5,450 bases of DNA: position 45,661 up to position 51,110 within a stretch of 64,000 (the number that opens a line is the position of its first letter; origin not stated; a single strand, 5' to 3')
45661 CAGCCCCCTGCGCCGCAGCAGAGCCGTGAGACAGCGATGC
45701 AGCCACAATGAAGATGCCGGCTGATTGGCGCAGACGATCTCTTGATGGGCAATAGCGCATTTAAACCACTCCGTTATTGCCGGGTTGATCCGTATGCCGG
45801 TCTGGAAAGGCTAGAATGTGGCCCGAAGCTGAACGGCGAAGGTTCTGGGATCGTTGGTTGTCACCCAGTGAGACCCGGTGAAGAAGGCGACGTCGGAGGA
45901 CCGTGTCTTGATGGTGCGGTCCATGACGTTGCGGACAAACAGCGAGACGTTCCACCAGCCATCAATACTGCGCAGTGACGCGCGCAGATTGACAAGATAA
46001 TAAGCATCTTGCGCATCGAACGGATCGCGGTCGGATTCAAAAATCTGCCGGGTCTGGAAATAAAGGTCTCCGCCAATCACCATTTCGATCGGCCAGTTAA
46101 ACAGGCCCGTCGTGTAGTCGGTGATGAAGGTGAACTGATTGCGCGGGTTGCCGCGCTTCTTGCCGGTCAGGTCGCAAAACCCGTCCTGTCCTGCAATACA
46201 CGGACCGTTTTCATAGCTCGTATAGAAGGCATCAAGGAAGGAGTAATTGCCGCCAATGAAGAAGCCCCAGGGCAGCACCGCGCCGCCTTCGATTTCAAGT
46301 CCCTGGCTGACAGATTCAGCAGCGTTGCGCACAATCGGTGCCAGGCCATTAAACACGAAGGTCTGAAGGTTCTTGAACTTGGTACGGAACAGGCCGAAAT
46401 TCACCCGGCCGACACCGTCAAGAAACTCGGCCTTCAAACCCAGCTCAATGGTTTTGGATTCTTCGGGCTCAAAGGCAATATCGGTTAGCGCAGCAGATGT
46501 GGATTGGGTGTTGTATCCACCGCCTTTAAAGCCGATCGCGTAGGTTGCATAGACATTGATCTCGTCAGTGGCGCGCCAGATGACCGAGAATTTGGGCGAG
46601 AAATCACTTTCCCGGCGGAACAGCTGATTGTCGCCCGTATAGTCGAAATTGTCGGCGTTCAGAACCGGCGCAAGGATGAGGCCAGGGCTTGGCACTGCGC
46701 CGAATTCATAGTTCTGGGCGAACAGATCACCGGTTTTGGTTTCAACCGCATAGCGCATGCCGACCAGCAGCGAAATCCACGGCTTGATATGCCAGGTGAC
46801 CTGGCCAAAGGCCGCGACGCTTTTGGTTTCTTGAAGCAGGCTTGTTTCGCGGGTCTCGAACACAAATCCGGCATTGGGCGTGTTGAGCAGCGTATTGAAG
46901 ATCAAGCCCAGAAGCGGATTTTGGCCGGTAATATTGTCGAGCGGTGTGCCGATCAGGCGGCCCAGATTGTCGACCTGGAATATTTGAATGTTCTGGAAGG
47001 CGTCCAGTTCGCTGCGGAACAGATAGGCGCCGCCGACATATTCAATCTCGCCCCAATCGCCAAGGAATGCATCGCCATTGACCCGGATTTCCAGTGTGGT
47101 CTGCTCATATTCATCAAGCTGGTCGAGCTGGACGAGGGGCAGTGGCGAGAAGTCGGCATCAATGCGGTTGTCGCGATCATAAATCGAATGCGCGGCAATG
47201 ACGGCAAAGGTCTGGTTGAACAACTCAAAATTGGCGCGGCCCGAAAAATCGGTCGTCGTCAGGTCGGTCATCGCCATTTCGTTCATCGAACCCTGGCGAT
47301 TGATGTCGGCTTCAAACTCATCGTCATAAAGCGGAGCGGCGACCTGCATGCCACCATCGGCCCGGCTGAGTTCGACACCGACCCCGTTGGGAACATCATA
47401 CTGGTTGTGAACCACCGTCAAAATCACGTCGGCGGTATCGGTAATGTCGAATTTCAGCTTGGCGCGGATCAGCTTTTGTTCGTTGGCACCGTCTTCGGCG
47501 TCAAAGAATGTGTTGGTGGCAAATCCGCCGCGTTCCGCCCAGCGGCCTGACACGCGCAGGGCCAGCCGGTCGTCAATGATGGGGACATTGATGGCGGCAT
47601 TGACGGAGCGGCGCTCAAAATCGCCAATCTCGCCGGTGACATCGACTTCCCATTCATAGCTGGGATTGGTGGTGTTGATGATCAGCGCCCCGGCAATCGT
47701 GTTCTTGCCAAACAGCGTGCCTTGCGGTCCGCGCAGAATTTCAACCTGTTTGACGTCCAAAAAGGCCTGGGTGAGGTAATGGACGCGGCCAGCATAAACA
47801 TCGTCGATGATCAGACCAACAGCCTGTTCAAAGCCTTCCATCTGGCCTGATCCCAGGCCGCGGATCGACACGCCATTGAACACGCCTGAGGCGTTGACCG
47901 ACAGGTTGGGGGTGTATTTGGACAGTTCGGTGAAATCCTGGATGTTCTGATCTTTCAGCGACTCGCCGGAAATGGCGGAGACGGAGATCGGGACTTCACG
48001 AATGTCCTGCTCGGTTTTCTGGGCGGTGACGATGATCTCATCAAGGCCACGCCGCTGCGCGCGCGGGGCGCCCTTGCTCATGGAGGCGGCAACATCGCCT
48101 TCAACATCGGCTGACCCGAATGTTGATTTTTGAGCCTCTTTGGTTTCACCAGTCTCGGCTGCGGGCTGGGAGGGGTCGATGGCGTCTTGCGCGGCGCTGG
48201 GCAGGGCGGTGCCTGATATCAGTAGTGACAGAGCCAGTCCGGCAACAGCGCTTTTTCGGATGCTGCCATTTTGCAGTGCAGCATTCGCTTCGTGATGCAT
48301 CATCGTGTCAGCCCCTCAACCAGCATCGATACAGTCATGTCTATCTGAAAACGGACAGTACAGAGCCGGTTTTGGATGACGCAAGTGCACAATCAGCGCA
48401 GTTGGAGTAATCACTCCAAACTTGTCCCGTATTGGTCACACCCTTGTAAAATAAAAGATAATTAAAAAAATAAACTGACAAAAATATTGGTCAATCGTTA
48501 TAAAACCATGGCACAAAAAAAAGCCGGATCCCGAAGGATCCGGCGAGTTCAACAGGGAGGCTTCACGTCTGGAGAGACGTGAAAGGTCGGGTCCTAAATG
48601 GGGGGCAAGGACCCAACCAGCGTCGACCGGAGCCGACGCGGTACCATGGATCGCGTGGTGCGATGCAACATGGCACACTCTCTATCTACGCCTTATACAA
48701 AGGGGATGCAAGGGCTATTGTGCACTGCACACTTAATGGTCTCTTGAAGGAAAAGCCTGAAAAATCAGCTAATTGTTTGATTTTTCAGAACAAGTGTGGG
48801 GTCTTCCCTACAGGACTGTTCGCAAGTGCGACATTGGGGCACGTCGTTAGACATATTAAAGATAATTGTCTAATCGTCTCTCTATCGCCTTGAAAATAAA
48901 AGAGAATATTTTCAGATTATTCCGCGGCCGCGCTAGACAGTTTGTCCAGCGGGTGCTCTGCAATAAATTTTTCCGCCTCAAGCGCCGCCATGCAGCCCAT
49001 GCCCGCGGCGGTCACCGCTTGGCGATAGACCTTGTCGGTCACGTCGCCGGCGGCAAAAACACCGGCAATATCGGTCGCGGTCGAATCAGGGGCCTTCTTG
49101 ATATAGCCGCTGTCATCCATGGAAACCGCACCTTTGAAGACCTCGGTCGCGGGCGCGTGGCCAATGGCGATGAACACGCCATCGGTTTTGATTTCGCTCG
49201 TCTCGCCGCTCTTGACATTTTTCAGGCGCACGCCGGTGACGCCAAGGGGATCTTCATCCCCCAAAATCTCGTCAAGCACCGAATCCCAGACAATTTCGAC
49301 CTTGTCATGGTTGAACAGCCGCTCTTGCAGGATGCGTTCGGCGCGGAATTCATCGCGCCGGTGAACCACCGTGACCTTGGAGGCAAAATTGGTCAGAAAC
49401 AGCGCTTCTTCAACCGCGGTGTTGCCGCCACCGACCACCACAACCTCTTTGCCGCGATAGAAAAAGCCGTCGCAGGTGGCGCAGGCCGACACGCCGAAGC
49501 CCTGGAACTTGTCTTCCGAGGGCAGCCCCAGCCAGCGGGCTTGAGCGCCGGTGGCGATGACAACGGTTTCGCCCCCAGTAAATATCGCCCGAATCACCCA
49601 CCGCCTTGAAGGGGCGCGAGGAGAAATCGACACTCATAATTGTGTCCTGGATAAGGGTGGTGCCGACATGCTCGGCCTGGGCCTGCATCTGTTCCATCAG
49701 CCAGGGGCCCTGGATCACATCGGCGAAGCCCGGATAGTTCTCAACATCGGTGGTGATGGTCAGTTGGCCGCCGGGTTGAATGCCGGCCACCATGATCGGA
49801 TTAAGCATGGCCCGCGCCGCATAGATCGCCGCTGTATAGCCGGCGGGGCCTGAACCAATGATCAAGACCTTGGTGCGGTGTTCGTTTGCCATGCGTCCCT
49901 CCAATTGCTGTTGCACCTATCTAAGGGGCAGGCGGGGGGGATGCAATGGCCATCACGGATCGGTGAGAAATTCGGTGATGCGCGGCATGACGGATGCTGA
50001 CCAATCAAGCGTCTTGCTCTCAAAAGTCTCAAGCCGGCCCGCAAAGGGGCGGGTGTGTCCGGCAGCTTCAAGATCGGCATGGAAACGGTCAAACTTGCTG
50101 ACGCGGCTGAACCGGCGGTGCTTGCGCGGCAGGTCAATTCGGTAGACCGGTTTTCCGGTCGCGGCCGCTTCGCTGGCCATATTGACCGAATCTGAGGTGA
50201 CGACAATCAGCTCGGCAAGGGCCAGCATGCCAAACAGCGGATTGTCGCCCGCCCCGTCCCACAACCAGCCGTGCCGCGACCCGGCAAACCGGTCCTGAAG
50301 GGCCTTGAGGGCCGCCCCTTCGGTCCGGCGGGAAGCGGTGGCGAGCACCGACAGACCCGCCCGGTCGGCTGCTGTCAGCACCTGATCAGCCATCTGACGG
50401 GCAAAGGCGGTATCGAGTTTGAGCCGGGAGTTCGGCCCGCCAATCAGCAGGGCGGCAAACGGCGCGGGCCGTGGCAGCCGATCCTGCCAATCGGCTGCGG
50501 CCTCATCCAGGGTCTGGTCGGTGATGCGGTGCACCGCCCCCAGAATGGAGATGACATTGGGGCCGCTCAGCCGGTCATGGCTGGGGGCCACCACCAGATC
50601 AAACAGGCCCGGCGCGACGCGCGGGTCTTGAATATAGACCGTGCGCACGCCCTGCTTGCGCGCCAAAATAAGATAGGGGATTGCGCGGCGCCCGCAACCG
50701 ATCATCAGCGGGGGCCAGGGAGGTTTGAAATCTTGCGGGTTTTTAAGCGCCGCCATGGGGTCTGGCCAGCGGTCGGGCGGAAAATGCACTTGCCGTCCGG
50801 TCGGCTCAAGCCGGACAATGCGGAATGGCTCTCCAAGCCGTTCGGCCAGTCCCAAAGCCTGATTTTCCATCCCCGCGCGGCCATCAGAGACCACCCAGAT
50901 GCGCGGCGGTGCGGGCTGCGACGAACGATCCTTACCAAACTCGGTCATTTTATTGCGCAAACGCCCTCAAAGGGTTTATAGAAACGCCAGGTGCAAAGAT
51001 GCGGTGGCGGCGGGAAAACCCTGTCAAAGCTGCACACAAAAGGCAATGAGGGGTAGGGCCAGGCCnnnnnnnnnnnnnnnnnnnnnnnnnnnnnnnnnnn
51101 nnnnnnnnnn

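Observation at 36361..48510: Triplicated membrane-anchored DUF3089-like hydrolases convergent with three paralogous TonB-dependent receptors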

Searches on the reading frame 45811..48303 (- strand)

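Call 3: search_protein_families(library=pfam, proteins=[window:45811-48303:-], max_evalue=0.01)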
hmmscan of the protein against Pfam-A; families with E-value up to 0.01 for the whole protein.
window:45811-48303:- (830 aa): 2 families
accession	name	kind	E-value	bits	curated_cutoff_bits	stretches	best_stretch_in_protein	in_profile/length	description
PF00593.30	TonB_dep_Rec_b-barrel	-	9.6e-40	138.2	27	1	308-793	30-436/436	TonB dependent receptor-like, beta-barrel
PF07715.20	Plug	-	1.7e-16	61.1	23.9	1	101-206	2-107/107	TonB-dependent Receptor Plug Domain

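Call 4: search_protein_families(library=ncbifam, proteins=[window:45811-48303:-], max_evalue=0.01)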
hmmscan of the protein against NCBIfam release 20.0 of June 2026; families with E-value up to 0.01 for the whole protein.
window:45811-48303:- (830 aa): 22 families
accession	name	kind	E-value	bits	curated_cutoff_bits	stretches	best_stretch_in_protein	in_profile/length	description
TIGR01783.1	TonB-siderophor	subfamily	3.3e-36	125.1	223.5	2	550-830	385-649/649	TonB-dependent siderophore receptor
TIGR01785.1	TonB-hemin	subfamily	6e-23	81.2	316.85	2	87-215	1-132/677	TonB-dependent heme/hemoglobin receptor family protein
TIGR01786.1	TonB-hemlactrns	subfamily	2.6e-20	72.3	323.75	2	88-214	1-136/719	TonB-dependent hemoglobin/transferrin/lactoferrin family receptor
NF010010.0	PRK13483.1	equivalog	3e-17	61.9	927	1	82-314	28-267/660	ligand-gated channel protein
NF049960.1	siderphRecptFauA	equivalog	3.4e-16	58.8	900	2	554-830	471-727/727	TonB-dependent alcaligin siderophore receptor FauA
NF047944.1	FoxamRcptFoxA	equivalog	2.9e-15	55.6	1300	1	93-356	43-306/697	ferrioxamine B receptor FoxA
NF007349.0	PRK09840.1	equivalog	7.2e-14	50.7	686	2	93-251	60-213/760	catecholate siderophore receptor Fiu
NF010038.0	PRK13513.1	equivalog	9e-13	47.6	942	1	77-301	24-256/659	ligand-gated channel protein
NF010011.0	PRK13484.1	equivalog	6.3e-12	44.6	1197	1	82-302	25-252/682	IreA family TonB-dependent siderophore receptor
NF007465.0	PRK10044.1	equivalog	6.5e-12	44.4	803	1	92-217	67-192/726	ferrichrome porin FhuA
NF041535.1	TonB_rec_PqqU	equivalog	3.5e-10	38.8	1200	2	562-698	416-554/676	TonB-dependent receptor PqqU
NF007478.2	PRK10064.1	equivalog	3.8e-10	38.7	745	1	84-258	27-210/663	catecholate siderophore receptor CirA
NF053590.1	TonB_dep_TOL0244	equivalog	5e-10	38.6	645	1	87-288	10-211/604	TOL_0244 family TonB-dependent receptor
NF050067.1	TonBEntbctnRecCfrA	equivalog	9.3e-09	34.1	1200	1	82-250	21-202/698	TonB-dependent ferric enterobactin receptor CfrA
NF010650.0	PRK14049.1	equivalog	1.9e-08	33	904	1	93-242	71-218/729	ferrioxamine B receptor precursor protein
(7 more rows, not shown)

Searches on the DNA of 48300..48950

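Call 62: search_rna_families(source=window, start=48300, end=48950, threshold=evalue, max_evalue=0.01, show_alignments=1)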
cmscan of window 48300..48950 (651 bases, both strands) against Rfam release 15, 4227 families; matches with E-value up to 0.01: 3.
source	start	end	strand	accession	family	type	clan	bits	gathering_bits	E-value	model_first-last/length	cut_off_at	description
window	48517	48589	-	RF02784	SorX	Gene; sRNA;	-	39.4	46.6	5.2e-08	1-73/73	no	Singlet oxygen resistance RNA X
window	48516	48580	-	RF02651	SorY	Gene; sRNA;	-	30.4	111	0.00034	1-83/83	no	Singlet oxygen resistance RNA Y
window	48508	48585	-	RF00519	suhB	Gene; sRNA;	CL00108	26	41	0.0036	1-77/77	no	Makes More Granules Regulator RNA (mmgR)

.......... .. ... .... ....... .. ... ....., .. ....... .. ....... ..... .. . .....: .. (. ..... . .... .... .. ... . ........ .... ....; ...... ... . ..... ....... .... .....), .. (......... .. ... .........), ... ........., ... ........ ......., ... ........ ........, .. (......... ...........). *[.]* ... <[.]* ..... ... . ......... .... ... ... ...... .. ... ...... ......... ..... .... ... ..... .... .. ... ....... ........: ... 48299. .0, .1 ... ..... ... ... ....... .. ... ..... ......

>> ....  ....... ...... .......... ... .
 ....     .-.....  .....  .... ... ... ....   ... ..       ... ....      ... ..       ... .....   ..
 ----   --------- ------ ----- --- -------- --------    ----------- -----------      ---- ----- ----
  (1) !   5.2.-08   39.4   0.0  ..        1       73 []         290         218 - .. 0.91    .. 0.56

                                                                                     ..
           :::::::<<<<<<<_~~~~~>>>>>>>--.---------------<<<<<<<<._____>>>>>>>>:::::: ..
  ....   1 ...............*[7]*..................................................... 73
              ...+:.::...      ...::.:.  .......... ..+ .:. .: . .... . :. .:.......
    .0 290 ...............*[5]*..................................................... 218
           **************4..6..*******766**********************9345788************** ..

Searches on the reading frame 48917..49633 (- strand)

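Call 12: search_protein_families(library=pfam, proteins=[window:48917-49633:-], max_evalue=0.001)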
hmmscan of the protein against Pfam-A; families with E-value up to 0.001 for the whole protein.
window:48917-49633:- (238 aa): 4 families
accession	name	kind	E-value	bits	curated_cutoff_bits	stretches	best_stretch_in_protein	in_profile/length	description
PF07992.20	Pyr_redox_2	-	1.7e-38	133.1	26.1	1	22-213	101-291/291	Pyridine nucleotide-disulphide oxidoreductase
PF00070.33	Pyr_redox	-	3.1e-17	63.3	22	1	64-138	2-80/82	Pyridine nucleotide-disulphide oxidoreductase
PF13738.12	Pyr_redox_3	-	1.8e-12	47.5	30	1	22-196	126-305/305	Pyridine nucleotide-disulphide oxidoreductase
PF13241.12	NAD_binding_7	-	0.00015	22.8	22.1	1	60-101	6-48/104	Putative NAD(P)-binding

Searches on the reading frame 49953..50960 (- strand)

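Call 12: search_protein_families(library=pfam, proteins=[window:49953-50960:-], max_evalue=0.001)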
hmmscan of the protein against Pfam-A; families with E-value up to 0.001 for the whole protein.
window:49953-50960:- (335 aa): 1 family
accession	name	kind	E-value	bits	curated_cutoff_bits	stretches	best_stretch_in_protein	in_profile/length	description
PF06258.17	Mito_fiss_Elm1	-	5.7e-88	295.4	27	1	29-328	1-300/304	Mitochondrial fission ELM1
